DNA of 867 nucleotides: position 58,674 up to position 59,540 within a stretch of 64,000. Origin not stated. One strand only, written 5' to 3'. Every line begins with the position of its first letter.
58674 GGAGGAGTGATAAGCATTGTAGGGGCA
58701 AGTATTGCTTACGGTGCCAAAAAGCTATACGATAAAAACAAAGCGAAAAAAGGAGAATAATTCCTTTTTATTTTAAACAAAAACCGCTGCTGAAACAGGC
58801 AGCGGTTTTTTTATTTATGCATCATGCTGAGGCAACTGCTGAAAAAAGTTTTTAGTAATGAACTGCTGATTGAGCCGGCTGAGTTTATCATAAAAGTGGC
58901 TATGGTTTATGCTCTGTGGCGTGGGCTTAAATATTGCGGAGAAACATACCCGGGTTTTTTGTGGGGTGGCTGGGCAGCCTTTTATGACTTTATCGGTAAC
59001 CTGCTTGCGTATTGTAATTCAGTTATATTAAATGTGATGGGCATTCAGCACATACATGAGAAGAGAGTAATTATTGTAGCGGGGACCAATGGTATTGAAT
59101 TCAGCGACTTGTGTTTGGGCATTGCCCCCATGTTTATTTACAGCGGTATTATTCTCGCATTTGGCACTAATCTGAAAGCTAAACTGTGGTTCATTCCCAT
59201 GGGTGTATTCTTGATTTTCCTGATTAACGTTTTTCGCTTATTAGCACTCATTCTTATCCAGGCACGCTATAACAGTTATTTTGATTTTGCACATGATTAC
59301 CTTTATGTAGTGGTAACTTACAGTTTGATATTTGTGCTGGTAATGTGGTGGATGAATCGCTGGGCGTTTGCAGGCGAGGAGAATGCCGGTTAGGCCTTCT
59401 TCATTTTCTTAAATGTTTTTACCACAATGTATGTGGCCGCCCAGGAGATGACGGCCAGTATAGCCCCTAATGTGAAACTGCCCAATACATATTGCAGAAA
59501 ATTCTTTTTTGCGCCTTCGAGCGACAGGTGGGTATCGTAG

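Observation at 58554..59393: Minimal exosortase-like enzyme paired with a dedicated 68-aa precursor carrying a PID-GG / TM / Lys-rich sorting tail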

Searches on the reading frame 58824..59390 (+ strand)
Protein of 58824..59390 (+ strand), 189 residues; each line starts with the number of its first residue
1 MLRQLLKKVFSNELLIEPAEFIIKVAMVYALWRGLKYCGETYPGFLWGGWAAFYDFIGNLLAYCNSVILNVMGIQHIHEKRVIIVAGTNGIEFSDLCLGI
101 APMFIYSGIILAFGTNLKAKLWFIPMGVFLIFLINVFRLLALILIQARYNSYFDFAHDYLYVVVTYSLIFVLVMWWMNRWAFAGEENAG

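Call 3: search_protein_families(library=ncbifam, proteins=[window:58824-59390:+], max_evalue=1)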
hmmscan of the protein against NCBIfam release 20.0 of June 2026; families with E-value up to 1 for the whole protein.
window:58824-59390:+ (189 aa): 10 families
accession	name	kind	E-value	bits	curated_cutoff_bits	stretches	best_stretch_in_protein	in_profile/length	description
NF046081.1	exosort_XrtX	exception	2.7e-29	102.2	170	1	52-181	31-163/168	exosortase X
TIGR04144.1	archaeo_VPXXXP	exception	1.5e-16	60.7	150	1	54-178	26-151/156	archaeosortase B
NF046083.1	exosort_XrtY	exception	2.6e-16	60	160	1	29-177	15-168/168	exosortase Y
TIGR04178.1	exo_archaeo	signature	8.3e-14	51.7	23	1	96-178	6-96/97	exosortase/archaeosortase family protein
TIGR04128.1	exoso_Fjoh_1448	exception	6.3e-13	49.3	90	1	54-180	40-172/174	exosortase family protein XrtF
TIGR04124.1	archaeo_artE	exception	1.5e-08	34.8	95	1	54-177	27-148/153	archaeosortase family protein ArtE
TIGR04300.1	exosort_XrtM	exception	4.5e-08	33.7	125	1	60-183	24-143/150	exosortase family protein XrtM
TIGR04177.1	exosort_XrtH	exception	5.6e-08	32.9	86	1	60-177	34-152/158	exosortase H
NF033505.2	paceosortase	exception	1.7e-06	28.2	80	1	51-182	20-148/167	pacearchaeosortase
TIGR02602.1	8TM_EpsH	subfamily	3.3e-05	23.5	105.55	1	59-180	115-240/241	exosortase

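Call 4: search_protein_families(library=pfam, proteins=[window:58824-59390:+], max_evalue=1)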
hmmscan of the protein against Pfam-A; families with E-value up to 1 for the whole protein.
window:58824-59390:+ (189 aa): 0 families

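Call 9: find_homologous_proteins(query=window:58824-59390:+)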
Query window:58824-59390:+ (189 aa): 29 proteins with E <= 0.001 among 83 candidates.
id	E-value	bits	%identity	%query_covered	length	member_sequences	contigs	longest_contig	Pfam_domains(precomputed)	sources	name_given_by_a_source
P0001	6.0e-121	420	100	100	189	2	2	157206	-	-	-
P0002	2.8e-105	368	86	100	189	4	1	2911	-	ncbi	-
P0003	1.4e-102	360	82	100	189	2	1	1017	-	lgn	-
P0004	8.6e-84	298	81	86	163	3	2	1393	PF09721.16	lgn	-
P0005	4.9e-79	283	69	100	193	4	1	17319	-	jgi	jgi:exosortase/archaeosortase family protein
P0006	4.2e-75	270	63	98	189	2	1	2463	PF09721.16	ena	-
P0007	2.0e-74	268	65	96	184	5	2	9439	-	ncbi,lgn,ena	-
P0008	2.4e-74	267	66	97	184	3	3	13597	-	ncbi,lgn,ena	-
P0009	1.0e-71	259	61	99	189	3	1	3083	PF09721.16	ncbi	-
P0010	3.0e-71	257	60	98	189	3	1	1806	PF09721.16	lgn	-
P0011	4.2e-61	224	57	96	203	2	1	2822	PF09721.16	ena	-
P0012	9.7e-61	223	56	96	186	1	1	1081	PF09721.16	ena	-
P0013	1.2e-60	223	55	96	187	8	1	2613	PF09721.16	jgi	-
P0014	6.1e-60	220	79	64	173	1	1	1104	-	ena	-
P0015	3.1e-59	218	54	96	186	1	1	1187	PF09721.16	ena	-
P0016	3.6e-59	218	56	96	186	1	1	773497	PF09721.16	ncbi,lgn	-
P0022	1.1e-55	207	53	96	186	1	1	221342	PF09721.16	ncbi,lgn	-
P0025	8.4e-51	191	50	93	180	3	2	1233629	PF09721.16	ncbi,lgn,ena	ncbi:MAG: archaeosortase/exosortase family protein [Chitinophagales bacterium]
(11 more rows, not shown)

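Call 10: find_related_loci(query=window:58824-59390:+, collection=genome_contigs, flank=6000)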
Query window:58824-59390:+ (189 aa) in genome_contigs; peptide patterns used: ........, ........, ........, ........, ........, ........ (x = any residue, [..] = any of these).
28 stretches matched a pattern; 1 encode a relative of the query (tblastn E <= 1e-3); 1 distinct loci.
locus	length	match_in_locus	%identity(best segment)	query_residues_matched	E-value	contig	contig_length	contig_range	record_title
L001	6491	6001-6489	82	1-163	3e-89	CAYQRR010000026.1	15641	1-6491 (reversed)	MAG TPA_asm: uncultured Chitinophaga sp. isolate SRP189682_co1_178 genome assembly, contig: NODE_7710_length_15641_cov_4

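Call 11: find_encoding_contigs(protein=P0016, flank=6000, max_places=2)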
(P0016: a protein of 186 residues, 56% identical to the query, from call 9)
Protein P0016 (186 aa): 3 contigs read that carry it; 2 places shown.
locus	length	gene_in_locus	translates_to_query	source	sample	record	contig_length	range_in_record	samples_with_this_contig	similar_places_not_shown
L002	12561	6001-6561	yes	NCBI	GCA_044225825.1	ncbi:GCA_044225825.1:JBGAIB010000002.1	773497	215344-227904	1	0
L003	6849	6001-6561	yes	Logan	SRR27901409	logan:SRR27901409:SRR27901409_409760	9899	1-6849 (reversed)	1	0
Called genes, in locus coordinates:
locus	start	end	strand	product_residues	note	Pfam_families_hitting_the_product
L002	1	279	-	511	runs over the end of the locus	PF13687:DUF4153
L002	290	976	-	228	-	PF07099:DUF1361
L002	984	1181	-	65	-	PF09851:SHOCT (weak)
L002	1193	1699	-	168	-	-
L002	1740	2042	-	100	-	PF13601:HTH_34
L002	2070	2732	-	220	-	-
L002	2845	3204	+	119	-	PF06127:Mpo1-like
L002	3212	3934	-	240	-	PF13505:OMP_b-brl, PF13568:OMP_b-brl_2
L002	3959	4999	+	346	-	PF25594:GldB_lipo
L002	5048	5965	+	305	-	-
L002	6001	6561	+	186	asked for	PF09721:Exosortase_EpsH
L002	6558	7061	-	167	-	PF08534:Redoxin, PF00578:AhpC-TSA, PF00085:Thioredoxin (weak)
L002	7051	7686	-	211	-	PF00719:Pyrophosphatase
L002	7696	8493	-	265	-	PF04536:TPM_phosphatase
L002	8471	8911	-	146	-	PF04536:TPM_phosphatase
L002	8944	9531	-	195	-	PF04011:LemA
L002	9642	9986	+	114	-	PF02627:CMD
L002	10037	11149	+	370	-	PF28535:DUF8431, PF03372:Exo_endo_phos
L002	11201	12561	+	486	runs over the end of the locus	PF01406:tRNA-synt_1e, PF09334:tRNA-synt_1g (faint), PF09190:DALR_2, PF23493:CysS_C (weak)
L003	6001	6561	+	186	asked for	PF09721:Exosortase_EpsH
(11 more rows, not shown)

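Call 12: find_encoding_contigs(protein=P0025, flank=6000, max_places=2)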
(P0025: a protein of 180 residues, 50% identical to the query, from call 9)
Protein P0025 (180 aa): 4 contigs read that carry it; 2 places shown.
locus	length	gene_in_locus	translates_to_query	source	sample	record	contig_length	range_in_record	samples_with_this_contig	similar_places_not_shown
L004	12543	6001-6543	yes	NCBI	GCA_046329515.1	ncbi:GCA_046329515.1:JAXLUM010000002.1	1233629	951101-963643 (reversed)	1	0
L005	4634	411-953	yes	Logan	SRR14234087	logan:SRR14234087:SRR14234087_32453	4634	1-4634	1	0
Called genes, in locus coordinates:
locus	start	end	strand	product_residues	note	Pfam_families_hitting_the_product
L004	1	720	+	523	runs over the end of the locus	PF00135:COesterase, PF20434:BD-FAE, PF07859:Abhydrolase_3 (faint)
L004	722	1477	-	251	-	PF13568:OMP_b-brl_2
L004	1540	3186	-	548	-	PF00795:CN_hydrolase, PF02540:NAD_synthase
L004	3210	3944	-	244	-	PF13505:OMP_b-brl (weak), PF13568:OMP_b-brl_2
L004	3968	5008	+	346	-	PF25594:GldB_lipo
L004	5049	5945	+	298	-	-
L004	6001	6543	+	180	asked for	PF09721:Exosortase_EpsH (weak)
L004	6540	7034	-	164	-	PF08534:Redoxin, PF00578:AhpC-TSA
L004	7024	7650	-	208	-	PF00719:Pyrophosphatase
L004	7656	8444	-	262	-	PF04536:TPM_phosphatase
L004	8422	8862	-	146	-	PF04536:TPM_phosphatase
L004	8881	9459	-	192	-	PF04011:LemA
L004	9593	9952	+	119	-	PF02627:CMD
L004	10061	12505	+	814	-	PF07676:PD40 (weak), PF13620:CarboxypepD_reg (faint), PF00691:OmpA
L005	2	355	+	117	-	?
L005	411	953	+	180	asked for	PF09721:Exosortase_EpsH (weak)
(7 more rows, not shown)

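Call 13: find_encoding_contigs(protein=P0005, flank=6000, max_places=2)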
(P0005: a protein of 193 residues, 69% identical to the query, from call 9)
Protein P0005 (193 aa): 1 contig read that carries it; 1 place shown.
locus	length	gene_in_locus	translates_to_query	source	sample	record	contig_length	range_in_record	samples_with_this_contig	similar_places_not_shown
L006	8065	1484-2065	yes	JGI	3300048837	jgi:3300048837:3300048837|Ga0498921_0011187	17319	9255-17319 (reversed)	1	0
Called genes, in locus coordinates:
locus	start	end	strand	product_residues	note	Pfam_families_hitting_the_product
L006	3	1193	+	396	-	PF18962:Por_Secre_tail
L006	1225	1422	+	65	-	PF28310:PID_CTERM (weak)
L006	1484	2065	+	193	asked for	-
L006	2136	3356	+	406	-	PF08245:Mur_ligase_M, PF27239:FOL3_C (weak), PF02875:Mur_ligase_C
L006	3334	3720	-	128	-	PF09834:DUF2061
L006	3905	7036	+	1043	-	PF13620:CarboxypepD_reg, PF13715:CarbopepD_reg_2, PF07715:Plug, PF00593:TonB_dep_Rec_b-barrel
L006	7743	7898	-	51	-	-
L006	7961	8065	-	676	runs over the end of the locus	PF00691:OmpA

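Call 14: find_encoding_contigs(protein=P0022, flank=6000, max_places=2)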
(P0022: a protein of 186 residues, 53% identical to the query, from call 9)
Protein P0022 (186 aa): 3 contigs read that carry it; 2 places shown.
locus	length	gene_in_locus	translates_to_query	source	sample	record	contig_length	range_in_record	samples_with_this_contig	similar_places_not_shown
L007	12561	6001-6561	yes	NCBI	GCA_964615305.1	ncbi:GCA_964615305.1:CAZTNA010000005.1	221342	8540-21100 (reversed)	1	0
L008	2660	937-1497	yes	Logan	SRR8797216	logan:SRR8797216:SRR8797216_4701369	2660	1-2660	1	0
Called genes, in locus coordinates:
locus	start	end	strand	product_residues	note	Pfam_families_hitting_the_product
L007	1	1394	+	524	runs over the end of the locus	PF02874:ATP-synt_ab_N, PF00006:ATP-synt_ab, PF00306:ATP-synt_ab_C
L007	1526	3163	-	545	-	PF00795:CN_hydrolase, PF02540:NAD_synthase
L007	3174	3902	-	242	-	PF13505:OMP_b-brl (weak), PF13568:OMP_b-brl_2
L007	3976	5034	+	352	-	PF25594:GldB_lipo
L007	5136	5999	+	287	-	-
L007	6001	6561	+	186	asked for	PF09721:Exosortase_EpsH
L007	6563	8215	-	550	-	PF02463:SMC_N, PF13175:AAA_15 (weak), PF13476:AAA_23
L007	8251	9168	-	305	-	PF00291:PALP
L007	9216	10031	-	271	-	PF00132:Hexapep (faint)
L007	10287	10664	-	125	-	PF16320:Ribosomal_L12_N, PF00542:Ribosomal_L12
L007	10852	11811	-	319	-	PF12836:HHH_3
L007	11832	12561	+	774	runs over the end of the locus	PF13620:CarboxypepD_reg, PF13715:CarbopepD_reg_2, PF07715:Plug, PF00593:TonB_dep_Rec_b-barrel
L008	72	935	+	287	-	-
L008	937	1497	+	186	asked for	PF09721:Exosortase_EpsH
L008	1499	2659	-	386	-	?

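Call 18: find_encoding_contigs(protein=P0008, flank=6000, max_places=3)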
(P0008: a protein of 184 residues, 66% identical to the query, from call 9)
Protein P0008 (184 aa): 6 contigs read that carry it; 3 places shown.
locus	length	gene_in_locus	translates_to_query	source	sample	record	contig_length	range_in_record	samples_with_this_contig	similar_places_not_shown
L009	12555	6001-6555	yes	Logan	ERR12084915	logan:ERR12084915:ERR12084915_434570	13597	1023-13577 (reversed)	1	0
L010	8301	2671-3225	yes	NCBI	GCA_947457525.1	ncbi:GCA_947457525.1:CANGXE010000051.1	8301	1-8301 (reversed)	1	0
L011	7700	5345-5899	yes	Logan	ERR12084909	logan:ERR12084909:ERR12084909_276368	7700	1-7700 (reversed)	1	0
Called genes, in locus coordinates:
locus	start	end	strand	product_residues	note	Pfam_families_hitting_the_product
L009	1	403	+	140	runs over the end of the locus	?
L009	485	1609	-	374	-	PF00266:Aminotran_5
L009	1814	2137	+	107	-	-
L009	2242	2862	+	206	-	PF13532:2OG-FeII_Oxy_2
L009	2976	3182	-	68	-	PF11127:YgaP-like_TM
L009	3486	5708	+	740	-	PF18962:Por_Secre_tail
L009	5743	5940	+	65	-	PF28310:PID_CTERM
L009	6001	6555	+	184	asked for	-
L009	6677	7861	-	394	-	PF02353:CMAS, PF13489:Methyltransf_23, PF05175:MTS (faint), PF08241:Methyltransf_11, PF08242:Methyltransf_12, PF13649:Methyltransf_25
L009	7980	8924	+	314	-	PF13593:SBF_like, PF01758:SBF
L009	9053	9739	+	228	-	PF01618:MotA_ExbB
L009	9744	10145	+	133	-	PF02472:ExbD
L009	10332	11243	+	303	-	-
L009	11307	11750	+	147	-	PF22544:HYDIN_VesB_CFA65-like_Ig, PF07610:DUF1573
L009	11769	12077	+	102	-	PF02699:YajC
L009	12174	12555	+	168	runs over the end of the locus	PF07719:TPR_2 (faint), PF14559:TPR_19 (faint), PF13431:TPR_17 (faint), PF13176:TPR_7 (faint), PF13424:TPR_12 (faint), PF13428:TPR_14 (faint)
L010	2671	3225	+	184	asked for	-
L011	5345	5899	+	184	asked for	-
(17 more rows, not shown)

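Call 19: find_encoding_contigs(protein=P0007, flank=6000, max_places=2)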
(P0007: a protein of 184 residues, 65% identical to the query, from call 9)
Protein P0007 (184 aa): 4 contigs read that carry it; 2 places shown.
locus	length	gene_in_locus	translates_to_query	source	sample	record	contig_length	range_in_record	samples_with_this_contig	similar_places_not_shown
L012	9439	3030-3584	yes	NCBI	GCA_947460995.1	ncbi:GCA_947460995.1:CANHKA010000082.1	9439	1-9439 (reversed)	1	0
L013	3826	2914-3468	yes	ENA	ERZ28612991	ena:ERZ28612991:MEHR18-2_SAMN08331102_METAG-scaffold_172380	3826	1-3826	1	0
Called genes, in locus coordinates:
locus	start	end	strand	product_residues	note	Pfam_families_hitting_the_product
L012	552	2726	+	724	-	PF18962:Por_Secre_tail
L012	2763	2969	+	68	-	PF28310:PID_CTERM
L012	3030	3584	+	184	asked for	-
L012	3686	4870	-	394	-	PF02353:CMAS, PF13489:Methyltransf_23, PF05175:MTS (faint), PF08241:Methyltransf_11, PF08242:Methyltransf_12, PF13649:Methyltransf_25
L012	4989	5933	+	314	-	PF13593:SBF_like, PF01758:SBF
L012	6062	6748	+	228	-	PF01618:MotA_ExbB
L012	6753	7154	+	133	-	PF02472:ExbD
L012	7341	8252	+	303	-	-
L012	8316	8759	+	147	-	PF07610:DUF1573, PF22544:HYDIN_VesB_CFA65-like_Ig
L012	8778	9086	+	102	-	PF02699:YajC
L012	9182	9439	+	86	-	?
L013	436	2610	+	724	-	PF18962:Por_Secre_tail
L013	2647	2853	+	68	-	PF28310:PID_CTERM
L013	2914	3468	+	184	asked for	-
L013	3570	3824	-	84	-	?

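Call 20: search_protein_families(library=ncbifam, alignment_id=A1, max_evalue=0.001)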
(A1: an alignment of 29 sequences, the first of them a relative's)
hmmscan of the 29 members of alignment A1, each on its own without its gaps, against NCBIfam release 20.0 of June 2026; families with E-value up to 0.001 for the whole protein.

A. member 1, P0001 (189 aa): 10 families
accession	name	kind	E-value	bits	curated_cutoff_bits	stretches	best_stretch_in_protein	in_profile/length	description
NF046081.1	exosort_XrtX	exception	2.7e-29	102.2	170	1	52-181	31-163/168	exosortase X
TIGR04144.1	archaeo_VPXXXP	exception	1.5e-16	60.7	150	1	54-178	26-151/156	archaeosortase B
NF046083.1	exosort_XrtY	exception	2.6e-16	60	160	1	29-177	15-168/168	exosortase Y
TIGR04178.1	exo_archaeo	signature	8.3e-14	51.7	23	1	96-178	6-96/97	exosortase/archaeosortase family protein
TIGR04128.1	exoso_Fjoh_1448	exception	6.3e-13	49.3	90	1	54-180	40-172/174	exosortase family protein XrtF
TIGR04124.1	archaeo_artE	exception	1.5e-08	34.8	95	1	54-177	27-148/153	archaeosortase family protein ArtE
TIGR04300.1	exosort_XrtM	exception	4.5e-08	33.7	125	1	60-183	24-143/150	exosortase family protein XrtM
TIGR04177.1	exosort_XrtH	exception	5.6e-08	32.9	86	1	60-177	34-152/158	exosortase H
NF033505.2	paceosortase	exception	1.7e-06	28.2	80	1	51-182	20-148/167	pacearchaeosortase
TIGR02602.1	8TM_EpsH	subfamily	3.3e-05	23.5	105.55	1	59-180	115-240/241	exosortase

B. families by the number of members that match (of 29 scanned): 20 families
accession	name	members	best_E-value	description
NF046081.1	exosort_XrtX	28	1.2e-36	exosortase X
NF046083.1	exosort_XrtY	28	1.3e-19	exosortase Y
TIGR04144.1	archaeo_VPXXXP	28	1.5e-16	archaeosortase B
TIGR04128.1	exoso_Fjoh_1448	27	1.4e-18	exosortase family protein XrtF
TIGR04178.1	exo_archaeo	27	8.4e-16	exosortase/archaeosortase family protein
TIGR04177.1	exosort_XrtH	26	7.8e-14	exosortase H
TIGR04124.1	archaeo_artE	24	2.3e-10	archaeosortase family protein ArtE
TIGR04300.1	exosort_XrtM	23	1.8e-09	exosortase family protein XrtM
NF033505.2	paceosortase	22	4e-08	pacearchaeosortase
TIGR04125.1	exosort_PGF_TRM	15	7.6e-09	archaeosortase A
TIGR03762.1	archaeo_artC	7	1.5e-07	archaeosortase C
TIGR02602.1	8TM_EpsH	5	1.1e-05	exosortase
NF012182.0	exosortase_XrtQ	3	4.5e-05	exosortase Q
TIGR03110.1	exosort_Gpos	3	0.00017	exosortase family protein XrtG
TIGR04175.1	archaeo_artD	2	2.4e-05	archaeosortase D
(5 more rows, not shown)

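Call 21: search_solved_structures(query=A1, max_evalue=1)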
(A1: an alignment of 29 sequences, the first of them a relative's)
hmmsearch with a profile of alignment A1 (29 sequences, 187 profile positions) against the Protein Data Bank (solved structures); distinct sequences matched with E-value up to 1: 0.

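Call 29: find_related_loci(query=A2, collection=metagenome_contigs, flank=5000)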
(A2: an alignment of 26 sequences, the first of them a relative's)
Query A2 (189 aa) in metagenome_contigs; peptide patterns used: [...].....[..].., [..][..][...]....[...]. (x = any residue, [..] = any of these).
187 stretches matched a pattern; 80 encode a relative of the query (tblastn E <= 1e-3); 80 distinct loci.
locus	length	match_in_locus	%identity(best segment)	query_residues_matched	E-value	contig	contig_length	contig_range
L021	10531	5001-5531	57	2-179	3e-62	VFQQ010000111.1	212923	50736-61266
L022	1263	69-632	49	1-188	6e-59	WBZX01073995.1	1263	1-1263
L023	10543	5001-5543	46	1-181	1e-54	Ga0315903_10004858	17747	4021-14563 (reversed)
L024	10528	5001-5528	49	11-186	3e-54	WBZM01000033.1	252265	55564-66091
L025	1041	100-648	49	1-183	5e-53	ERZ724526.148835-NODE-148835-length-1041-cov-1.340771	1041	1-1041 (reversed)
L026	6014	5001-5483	38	21-179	1e-29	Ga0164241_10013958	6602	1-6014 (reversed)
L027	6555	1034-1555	35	17-188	9e-29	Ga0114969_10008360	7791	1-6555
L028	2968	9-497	39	21-181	9e-29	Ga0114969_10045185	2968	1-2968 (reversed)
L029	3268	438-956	36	14-183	3e-27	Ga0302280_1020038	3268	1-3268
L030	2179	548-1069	33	11-181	1e-26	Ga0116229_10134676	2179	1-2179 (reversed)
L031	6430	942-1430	36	21-181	2e-25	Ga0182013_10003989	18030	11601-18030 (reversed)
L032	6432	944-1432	35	21-181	9e-25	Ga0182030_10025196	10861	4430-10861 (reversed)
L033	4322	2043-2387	35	64-178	2e-21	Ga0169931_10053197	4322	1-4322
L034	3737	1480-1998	30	5-181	1e-19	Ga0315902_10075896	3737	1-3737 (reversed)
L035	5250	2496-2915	33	55-187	6e-19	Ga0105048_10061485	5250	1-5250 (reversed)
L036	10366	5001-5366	31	70-189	8e-19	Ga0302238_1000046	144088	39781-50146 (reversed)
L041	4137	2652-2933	36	85-178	1e-15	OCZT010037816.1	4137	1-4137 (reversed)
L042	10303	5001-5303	36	82-179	3e-15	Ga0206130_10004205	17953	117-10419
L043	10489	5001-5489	37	21-181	2e-15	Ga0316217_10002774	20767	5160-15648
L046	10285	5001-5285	38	77-172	3e-15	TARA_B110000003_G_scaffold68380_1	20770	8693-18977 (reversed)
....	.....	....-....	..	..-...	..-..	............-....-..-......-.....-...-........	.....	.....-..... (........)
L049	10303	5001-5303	32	81-181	8e-15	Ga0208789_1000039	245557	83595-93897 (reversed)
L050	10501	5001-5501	31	5-176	2e-14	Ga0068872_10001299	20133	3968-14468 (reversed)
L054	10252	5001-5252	37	97-180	7e-14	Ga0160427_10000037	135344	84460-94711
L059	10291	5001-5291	32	80-176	3e-13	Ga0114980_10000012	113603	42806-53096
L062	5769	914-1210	35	83-181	3e-13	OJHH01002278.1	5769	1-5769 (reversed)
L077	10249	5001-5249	36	97-179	3e-10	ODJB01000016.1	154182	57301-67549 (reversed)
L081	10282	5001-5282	30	88-181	1e-9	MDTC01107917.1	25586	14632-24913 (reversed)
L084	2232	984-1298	28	80-186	4e-9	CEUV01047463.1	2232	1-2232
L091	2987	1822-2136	32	77-179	2e-8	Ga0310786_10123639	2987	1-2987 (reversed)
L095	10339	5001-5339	31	68-178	1e-7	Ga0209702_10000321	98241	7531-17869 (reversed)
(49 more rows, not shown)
